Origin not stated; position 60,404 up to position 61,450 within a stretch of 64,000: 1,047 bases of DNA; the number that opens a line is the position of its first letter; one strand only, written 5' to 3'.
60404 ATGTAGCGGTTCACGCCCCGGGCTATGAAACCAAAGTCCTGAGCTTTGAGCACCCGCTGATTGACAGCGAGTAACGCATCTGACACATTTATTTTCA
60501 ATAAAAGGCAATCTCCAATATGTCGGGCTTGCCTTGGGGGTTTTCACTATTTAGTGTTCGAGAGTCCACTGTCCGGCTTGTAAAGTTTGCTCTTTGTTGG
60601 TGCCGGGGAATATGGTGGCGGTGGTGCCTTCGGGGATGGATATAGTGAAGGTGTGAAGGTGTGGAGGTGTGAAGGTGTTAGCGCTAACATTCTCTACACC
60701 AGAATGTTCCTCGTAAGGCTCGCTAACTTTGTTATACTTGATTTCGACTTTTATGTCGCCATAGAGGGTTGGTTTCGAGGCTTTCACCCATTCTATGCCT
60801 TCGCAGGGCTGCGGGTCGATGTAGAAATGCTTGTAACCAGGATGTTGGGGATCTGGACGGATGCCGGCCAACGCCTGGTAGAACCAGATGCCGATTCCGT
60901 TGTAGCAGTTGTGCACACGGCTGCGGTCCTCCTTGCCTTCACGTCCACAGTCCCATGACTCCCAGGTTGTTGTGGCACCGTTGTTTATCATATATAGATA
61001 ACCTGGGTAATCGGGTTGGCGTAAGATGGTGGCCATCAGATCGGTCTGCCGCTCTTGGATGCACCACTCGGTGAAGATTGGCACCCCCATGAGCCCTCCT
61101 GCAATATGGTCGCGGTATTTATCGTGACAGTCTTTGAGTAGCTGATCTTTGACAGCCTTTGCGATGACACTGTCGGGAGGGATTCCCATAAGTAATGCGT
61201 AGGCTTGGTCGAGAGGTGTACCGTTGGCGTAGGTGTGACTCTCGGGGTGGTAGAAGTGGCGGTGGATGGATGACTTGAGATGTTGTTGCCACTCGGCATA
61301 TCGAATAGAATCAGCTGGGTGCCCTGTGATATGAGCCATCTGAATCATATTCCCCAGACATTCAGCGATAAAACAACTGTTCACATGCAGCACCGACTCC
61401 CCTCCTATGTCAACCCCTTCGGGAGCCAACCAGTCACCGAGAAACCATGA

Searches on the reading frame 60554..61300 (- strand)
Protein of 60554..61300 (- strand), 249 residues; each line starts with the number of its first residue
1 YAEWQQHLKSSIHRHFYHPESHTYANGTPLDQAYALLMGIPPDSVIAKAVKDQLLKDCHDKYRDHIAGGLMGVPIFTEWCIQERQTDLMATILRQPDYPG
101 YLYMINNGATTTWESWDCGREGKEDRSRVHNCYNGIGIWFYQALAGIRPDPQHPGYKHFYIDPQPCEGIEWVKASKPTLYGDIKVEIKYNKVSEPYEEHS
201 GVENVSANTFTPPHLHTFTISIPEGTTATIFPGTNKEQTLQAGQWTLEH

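Call 60: search_solved_structures(query=window:60554-61300:-, show_alignments=2, max_evalue=0.00001)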
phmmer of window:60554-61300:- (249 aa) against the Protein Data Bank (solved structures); distinct sequences matched with E-value up to 0.00001: 3.
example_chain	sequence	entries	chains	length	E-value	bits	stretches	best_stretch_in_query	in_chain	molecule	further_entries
6i60_A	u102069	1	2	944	8.9e-15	58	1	36-196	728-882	Alpha-rhamnosidase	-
3w5m_A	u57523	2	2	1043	1.1e-14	57.7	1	34-185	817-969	Putative rhamnosidase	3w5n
6gsz_A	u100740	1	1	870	8.2e-10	41.7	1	1-181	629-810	Alpha-L-rhamnosidase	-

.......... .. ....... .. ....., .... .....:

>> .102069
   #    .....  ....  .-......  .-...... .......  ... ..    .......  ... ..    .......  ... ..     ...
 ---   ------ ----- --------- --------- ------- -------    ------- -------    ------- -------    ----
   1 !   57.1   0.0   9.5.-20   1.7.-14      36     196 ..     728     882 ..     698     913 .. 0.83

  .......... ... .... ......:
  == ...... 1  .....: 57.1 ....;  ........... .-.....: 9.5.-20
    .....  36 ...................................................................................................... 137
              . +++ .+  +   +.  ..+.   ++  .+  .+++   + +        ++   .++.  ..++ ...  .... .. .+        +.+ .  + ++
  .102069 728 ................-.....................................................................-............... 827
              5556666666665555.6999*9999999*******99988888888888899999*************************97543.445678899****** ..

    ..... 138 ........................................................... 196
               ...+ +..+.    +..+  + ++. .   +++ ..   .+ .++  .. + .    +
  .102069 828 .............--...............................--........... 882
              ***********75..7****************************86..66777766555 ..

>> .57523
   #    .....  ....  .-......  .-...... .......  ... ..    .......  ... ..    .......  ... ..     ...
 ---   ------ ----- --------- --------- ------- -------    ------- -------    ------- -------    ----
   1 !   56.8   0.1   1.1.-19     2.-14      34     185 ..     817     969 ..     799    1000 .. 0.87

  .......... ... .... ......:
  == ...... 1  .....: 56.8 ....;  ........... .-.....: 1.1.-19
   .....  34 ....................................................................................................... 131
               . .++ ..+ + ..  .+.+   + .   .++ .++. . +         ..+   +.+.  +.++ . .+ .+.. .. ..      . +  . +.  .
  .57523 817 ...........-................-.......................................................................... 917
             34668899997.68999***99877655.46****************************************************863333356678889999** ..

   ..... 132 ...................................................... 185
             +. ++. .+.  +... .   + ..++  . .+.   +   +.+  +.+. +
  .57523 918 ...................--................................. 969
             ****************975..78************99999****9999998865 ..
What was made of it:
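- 60645..60678 (-): A third gene with an in-frame array: alpha-L-rhamnosidase, (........)x4.2 on the coding strand, encoding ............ near the C-terminus. Whether it is an insertion relative to homologues was not resolved (call 60).
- Tried and rejected: The alignments stop before the array, so whether it is an insertion is unresolved (call 60).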
